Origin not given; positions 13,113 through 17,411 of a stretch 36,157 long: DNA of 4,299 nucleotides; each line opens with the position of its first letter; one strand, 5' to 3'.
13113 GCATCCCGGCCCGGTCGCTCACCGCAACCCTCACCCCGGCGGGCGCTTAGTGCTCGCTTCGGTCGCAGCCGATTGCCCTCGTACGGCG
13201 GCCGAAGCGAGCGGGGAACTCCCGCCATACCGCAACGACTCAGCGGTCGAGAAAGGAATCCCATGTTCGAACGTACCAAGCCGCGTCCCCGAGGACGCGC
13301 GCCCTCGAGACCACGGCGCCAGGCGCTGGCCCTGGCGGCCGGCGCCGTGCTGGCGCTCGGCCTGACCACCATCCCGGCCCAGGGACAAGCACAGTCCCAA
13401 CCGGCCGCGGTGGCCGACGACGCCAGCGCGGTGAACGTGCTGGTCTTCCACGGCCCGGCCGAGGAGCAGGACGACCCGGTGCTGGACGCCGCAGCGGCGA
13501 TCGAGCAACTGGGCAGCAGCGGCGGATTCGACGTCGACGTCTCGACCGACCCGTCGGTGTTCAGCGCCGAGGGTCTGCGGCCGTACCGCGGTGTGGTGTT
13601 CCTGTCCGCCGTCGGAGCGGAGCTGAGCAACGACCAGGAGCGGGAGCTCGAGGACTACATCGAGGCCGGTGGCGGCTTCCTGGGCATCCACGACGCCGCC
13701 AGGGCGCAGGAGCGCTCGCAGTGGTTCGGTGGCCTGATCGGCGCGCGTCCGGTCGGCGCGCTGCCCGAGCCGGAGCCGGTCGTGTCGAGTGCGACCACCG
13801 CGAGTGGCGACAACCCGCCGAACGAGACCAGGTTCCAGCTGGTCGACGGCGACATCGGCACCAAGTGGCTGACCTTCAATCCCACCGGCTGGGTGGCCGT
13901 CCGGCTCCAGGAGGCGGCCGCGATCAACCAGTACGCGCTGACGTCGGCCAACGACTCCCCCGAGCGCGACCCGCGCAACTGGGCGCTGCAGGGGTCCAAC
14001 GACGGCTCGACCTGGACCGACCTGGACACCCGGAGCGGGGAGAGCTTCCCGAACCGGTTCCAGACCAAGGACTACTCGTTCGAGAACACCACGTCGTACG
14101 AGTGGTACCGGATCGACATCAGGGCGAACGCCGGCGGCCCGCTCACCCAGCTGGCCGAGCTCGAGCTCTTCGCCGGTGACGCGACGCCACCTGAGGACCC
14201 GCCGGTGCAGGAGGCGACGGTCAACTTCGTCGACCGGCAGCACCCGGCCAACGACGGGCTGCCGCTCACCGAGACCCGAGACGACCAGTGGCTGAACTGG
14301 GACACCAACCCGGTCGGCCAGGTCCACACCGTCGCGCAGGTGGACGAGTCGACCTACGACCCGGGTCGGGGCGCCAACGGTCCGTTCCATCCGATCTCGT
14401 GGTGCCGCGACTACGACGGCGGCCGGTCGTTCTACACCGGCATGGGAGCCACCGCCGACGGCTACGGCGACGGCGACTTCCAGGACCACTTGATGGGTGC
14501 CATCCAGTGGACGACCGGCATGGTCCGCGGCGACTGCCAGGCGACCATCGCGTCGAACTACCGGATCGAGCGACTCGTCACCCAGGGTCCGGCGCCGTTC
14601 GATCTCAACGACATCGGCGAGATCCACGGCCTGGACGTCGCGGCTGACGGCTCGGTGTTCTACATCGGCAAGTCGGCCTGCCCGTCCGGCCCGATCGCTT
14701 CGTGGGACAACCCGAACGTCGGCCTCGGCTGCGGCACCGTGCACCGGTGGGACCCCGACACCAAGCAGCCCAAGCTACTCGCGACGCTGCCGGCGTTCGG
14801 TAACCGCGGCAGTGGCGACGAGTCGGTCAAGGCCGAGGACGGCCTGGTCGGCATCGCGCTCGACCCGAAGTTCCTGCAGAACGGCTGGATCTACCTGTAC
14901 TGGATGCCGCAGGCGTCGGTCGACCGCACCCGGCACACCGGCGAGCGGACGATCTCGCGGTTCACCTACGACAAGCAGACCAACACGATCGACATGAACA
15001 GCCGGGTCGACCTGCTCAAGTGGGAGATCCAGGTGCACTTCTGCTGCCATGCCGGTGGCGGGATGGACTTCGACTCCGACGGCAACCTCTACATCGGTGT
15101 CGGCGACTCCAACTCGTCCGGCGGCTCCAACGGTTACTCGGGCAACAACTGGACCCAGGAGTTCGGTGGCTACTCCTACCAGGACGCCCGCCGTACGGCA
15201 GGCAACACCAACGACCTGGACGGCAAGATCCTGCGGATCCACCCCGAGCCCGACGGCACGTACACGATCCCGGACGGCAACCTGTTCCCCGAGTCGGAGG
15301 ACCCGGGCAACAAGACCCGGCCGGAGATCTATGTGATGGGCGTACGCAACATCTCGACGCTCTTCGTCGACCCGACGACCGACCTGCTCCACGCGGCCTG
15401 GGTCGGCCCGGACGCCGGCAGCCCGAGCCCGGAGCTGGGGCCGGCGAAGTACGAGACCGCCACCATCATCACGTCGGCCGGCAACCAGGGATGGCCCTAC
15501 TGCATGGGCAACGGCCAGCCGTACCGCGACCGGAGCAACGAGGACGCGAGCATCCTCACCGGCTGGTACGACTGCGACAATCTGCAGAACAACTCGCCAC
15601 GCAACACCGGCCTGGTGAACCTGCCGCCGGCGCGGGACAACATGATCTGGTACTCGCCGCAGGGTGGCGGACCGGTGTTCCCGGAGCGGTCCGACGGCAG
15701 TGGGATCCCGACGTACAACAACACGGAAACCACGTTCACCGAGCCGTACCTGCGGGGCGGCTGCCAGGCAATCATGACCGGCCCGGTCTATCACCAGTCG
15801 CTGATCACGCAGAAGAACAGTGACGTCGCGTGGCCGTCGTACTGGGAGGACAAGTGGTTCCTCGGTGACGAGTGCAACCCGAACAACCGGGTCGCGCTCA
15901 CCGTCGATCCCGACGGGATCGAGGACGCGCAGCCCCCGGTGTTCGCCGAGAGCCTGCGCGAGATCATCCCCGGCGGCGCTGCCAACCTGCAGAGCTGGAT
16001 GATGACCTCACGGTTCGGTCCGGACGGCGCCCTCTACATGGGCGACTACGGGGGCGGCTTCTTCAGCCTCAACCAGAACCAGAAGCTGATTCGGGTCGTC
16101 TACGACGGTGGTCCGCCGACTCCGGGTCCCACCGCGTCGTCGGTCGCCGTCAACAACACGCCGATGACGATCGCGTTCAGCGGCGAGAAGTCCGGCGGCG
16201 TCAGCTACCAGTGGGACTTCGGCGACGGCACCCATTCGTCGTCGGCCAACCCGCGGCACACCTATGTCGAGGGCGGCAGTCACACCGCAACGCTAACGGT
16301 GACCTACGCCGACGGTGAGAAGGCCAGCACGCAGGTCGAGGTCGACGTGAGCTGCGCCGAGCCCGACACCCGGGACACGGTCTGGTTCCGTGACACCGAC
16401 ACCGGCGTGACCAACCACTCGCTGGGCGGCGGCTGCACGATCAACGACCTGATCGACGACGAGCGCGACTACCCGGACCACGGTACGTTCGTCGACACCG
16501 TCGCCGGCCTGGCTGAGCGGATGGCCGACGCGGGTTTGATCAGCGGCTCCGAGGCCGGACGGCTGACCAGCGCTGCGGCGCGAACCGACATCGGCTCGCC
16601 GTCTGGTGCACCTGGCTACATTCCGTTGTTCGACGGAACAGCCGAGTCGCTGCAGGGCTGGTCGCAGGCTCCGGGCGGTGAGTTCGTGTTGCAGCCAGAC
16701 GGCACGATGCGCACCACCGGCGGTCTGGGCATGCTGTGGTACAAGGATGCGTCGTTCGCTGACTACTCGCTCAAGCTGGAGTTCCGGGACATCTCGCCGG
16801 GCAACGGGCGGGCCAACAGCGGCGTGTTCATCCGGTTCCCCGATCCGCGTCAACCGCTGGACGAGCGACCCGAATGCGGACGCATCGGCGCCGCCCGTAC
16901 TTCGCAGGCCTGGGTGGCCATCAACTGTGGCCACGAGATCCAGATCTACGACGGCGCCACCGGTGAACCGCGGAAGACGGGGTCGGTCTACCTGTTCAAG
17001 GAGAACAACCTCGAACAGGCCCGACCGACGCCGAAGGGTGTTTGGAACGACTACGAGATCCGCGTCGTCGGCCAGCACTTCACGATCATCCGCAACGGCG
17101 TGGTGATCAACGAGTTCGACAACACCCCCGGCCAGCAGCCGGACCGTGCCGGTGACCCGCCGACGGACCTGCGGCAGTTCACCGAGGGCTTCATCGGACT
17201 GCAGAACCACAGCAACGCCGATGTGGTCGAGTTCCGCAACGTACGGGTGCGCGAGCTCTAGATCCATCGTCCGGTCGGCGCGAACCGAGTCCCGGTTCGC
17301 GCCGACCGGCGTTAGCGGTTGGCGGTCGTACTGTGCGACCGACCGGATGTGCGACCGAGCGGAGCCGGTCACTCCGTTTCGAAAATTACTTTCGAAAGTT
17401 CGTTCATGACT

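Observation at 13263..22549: Exported ThuA + PQQ-propeller + DUF1080 / Tat-TIM-barrel gene set: possible quinoprotein-driven keto-glycoside cleavage system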

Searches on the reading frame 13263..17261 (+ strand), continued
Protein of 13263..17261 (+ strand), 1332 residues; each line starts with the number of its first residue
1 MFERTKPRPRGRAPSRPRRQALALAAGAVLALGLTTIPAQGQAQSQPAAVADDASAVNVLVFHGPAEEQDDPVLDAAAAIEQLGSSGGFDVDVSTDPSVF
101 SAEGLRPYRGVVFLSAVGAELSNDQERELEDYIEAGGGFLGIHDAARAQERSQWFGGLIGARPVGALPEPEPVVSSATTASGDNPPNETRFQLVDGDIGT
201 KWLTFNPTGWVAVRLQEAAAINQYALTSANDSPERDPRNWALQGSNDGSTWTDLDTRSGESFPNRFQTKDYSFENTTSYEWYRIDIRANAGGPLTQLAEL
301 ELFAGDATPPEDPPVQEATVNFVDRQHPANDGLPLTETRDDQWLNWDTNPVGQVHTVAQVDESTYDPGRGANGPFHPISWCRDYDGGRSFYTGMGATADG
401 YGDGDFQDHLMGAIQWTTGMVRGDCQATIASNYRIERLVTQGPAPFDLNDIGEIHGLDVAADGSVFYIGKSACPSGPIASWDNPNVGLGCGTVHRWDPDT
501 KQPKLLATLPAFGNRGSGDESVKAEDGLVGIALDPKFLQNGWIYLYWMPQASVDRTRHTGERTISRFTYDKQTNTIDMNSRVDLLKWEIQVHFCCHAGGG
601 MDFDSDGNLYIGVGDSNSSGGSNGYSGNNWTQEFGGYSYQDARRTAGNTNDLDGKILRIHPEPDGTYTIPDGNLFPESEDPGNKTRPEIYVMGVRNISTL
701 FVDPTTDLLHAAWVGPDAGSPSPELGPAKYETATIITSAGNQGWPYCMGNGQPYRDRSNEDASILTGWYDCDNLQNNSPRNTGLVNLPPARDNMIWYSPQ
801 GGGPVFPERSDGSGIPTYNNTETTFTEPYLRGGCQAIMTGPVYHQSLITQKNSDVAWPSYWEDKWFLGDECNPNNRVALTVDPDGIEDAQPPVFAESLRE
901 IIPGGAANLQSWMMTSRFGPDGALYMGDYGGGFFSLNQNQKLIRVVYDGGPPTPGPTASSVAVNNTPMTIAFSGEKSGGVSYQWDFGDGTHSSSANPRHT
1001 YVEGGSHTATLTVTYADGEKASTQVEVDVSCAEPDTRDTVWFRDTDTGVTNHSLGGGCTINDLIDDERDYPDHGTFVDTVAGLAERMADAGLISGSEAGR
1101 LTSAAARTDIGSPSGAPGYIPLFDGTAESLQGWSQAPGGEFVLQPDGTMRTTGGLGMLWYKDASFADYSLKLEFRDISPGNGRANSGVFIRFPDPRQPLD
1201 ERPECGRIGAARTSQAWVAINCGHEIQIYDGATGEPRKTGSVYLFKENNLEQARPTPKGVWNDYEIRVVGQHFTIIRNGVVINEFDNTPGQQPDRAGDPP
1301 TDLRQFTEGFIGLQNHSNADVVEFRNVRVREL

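Call 18: find_encoding_contigs(protein=window:13263-17261:+, flank=10000, max_places=4)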
Protein window:13263-17261:+ (1332 aa): no gene with exactly this product is on record in the collection.

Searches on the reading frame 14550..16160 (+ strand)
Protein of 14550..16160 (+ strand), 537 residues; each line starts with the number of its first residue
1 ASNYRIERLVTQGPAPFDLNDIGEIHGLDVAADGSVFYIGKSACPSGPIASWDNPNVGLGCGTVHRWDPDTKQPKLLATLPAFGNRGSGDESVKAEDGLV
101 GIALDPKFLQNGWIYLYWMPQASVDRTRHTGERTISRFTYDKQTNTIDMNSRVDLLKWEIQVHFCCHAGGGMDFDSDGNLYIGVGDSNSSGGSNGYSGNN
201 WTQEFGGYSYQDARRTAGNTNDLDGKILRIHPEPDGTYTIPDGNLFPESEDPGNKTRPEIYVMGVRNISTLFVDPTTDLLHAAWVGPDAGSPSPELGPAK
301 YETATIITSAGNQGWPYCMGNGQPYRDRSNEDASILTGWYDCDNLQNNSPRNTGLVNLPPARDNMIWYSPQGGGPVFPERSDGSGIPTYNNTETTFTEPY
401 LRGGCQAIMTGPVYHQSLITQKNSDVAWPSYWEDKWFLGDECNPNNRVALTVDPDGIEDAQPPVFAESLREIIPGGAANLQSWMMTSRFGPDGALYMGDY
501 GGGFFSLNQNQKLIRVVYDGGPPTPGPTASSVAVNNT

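Call 16: search_solved_structures(query=window:14550-16160:+, max_evalue=0.01, show_alignments=3)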
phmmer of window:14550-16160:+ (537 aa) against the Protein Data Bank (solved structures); distinct sequences matched with E-value up to 0.01: 2.
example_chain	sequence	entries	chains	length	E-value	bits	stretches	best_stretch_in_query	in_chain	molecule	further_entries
2ism_A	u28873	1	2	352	2.2e-08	36.3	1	214-328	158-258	Putative oxidoreductase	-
3a9g_A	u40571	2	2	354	2e-06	29.9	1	88-187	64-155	Putative uncharacterized protein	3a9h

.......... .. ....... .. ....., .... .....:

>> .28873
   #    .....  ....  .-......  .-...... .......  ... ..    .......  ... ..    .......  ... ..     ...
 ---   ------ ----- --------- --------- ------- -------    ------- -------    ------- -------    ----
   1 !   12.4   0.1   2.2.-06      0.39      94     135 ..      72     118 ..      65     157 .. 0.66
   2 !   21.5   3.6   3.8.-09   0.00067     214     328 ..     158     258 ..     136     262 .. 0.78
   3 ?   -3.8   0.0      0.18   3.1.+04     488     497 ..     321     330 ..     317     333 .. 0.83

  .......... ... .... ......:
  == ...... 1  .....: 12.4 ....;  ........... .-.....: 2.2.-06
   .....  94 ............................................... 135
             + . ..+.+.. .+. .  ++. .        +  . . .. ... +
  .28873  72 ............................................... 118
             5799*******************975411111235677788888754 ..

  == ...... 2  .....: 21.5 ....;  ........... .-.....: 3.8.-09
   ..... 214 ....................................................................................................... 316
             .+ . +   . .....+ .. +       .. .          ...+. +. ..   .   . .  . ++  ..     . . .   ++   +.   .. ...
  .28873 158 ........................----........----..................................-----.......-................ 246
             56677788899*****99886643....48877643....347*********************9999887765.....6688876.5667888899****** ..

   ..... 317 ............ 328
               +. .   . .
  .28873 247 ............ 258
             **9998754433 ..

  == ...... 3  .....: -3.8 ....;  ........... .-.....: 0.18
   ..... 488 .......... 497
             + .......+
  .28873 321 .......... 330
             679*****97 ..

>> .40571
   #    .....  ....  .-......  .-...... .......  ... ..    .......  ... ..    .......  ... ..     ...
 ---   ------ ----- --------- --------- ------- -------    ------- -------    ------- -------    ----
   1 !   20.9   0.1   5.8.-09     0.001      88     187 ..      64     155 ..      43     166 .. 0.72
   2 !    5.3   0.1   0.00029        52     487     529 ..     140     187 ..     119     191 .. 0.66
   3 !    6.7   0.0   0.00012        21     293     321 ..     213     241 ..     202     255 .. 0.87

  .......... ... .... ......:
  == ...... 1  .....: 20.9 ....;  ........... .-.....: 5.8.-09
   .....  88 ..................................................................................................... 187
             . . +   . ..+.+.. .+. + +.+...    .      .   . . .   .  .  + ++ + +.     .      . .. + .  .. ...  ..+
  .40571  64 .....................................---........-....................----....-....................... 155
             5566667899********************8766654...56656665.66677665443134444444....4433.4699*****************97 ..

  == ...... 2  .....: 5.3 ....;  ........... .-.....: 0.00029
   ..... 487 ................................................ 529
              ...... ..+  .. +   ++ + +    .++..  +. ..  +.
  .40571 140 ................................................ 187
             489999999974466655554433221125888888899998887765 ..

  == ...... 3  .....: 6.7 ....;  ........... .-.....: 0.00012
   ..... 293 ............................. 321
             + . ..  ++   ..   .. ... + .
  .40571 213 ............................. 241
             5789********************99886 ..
